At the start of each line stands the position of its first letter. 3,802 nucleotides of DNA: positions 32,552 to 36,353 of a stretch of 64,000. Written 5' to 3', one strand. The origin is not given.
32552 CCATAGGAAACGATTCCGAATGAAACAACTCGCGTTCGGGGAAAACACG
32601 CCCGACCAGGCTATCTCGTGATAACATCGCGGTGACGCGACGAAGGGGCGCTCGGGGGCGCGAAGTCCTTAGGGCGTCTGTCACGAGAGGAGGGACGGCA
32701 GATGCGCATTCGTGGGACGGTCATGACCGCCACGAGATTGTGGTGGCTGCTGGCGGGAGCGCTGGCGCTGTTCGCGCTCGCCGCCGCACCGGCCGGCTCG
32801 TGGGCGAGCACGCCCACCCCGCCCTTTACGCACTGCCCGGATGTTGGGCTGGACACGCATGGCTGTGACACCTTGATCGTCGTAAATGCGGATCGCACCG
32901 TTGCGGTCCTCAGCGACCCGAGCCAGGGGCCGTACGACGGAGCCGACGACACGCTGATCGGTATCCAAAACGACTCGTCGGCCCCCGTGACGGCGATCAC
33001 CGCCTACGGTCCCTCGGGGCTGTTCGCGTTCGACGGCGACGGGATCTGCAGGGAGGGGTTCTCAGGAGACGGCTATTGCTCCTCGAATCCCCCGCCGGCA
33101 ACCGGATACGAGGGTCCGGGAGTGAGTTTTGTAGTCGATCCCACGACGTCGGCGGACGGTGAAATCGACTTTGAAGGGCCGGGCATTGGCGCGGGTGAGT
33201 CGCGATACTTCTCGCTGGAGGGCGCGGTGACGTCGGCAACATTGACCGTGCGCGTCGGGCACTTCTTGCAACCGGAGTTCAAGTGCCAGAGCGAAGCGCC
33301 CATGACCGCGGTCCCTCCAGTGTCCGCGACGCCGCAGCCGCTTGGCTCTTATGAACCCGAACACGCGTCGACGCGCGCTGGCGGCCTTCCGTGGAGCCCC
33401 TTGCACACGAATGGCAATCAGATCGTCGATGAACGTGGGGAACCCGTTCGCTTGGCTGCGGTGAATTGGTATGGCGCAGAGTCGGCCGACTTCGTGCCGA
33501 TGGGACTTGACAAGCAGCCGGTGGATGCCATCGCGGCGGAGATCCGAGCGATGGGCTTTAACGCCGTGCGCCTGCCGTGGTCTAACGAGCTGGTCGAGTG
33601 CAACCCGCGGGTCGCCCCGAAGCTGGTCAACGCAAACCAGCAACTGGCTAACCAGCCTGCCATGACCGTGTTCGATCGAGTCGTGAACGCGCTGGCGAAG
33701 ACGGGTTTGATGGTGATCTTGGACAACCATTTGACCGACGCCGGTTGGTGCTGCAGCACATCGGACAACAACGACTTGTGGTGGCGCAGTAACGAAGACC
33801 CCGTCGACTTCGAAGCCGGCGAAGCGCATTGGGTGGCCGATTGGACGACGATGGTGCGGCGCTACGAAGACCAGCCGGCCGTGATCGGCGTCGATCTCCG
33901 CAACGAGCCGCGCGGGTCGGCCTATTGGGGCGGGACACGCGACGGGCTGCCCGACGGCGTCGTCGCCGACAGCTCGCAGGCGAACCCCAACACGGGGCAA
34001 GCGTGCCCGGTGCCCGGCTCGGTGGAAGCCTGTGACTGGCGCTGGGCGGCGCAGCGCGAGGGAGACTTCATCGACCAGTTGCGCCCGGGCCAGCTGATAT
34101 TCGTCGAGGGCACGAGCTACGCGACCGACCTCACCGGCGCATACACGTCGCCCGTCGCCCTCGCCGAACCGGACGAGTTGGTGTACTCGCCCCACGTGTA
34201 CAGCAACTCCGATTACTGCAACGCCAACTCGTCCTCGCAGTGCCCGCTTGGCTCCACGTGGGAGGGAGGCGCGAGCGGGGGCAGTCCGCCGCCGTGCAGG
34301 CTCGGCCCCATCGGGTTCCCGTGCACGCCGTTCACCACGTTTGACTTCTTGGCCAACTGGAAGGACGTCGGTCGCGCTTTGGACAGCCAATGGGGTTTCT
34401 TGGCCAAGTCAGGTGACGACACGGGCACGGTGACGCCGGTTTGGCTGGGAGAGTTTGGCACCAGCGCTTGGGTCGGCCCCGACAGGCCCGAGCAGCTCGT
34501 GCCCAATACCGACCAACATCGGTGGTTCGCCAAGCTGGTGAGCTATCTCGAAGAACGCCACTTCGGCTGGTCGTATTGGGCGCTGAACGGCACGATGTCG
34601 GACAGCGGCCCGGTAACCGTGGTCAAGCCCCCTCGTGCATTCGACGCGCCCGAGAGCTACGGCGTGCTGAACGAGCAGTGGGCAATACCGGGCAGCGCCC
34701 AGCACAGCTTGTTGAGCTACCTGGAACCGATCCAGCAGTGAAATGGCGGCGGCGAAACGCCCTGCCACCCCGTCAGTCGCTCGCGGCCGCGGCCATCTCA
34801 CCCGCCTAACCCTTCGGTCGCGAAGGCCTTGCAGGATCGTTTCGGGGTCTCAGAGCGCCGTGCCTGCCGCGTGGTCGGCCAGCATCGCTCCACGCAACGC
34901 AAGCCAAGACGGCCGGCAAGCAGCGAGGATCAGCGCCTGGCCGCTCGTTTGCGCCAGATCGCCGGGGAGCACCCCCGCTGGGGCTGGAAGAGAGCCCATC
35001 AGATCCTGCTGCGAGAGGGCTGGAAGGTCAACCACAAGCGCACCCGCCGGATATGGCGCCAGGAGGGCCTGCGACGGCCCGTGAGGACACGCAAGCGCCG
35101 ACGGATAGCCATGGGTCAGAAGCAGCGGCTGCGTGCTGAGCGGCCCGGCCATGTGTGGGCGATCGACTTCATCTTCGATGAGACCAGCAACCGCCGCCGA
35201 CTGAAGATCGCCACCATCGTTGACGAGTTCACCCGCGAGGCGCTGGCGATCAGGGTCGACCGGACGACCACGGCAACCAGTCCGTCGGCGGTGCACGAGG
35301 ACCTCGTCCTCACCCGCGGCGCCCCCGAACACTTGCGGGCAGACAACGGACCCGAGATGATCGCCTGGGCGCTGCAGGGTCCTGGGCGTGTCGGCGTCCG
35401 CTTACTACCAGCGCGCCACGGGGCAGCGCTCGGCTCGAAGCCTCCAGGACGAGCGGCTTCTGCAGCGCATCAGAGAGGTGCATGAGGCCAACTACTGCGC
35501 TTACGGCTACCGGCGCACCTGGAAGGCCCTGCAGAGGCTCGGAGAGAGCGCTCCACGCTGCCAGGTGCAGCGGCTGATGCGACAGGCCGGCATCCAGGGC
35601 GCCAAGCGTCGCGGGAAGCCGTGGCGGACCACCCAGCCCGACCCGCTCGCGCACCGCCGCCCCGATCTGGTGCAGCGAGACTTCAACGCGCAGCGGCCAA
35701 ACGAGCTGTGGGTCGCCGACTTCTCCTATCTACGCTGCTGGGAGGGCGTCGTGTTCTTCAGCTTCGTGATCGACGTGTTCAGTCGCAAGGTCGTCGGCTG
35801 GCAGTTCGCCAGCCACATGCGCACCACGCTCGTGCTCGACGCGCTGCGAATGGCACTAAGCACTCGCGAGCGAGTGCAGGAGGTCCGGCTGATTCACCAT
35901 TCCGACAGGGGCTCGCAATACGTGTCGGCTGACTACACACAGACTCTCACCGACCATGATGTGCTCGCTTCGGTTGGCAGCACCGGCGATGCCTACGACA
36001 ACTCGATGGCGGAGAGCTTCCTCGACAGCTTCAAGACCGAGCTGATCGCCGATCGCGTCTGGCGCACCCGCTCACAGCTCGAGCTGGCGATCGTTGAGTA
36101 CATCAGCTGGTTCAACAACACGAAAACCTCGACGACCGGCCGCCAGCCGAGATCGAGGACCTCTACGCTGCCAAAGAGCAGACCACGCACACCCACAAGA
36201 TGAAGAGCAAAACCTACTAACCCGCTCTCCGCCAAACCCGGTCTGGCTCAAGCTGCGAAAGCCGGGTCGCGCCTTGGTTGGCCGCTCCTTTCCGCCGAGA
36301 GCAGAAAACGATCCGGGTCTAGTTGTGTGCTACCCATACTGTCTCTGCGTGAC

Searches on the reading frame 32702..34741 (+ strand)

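Call 37: search_protein_families(library=pfam, proteins=[window:32702-34741:+], max_evalue=0.001)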
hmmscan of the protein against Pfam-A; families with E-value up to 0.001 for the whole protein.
window:32702-34741:+ (679 aa): 1 family
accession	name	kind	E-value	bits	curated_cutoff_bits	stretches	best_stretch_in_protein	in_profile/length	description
PF00150.24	Cellulase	-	6.4e-32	111.6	23.5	1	242-629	1-269/272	Cellulase (glycosyl hydrolase family 5)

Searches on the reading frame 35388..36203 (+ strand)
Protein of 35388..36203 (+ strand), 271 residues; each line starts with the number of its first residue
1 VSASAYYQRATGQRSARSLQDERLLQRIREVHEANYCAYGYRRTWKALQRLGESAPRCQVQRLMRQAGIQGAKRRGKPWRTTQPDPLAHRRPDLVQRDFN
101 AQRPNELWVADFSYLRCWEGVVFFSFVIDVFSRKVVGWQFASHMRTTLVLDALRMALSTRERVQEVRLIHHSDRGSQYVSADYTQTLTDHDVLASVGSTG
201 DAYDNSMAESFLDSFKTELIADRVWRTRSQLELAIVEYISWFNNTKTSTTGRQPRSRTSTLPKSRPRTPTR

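Call 37: search_protein_families(library=pfam, proteins=[window:35388-36203:+], max_evalue=0.001)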
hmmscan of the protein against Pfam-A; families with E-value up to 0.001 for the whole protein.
window:35388-36203:+ (271 aa): 4 families
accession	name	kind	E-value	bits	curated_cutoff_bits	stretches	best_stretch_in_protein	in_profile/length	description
PF00665.32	rve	-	1.2e-22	80.5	32.6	1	102-201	2-101/102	Integrase core domain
PF13276.12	HTH_21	-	3.9e-16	59.5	28.1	1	20-75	2-58/60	HTH-like domain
PF13333.12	rve_2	-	1.5e-08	35.1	22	1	209-246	1-38/56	Integrase core domain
PF13683.12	rve_3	-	1.5e-06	28.3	26.5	1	193-245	4-56/67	Integrase core domain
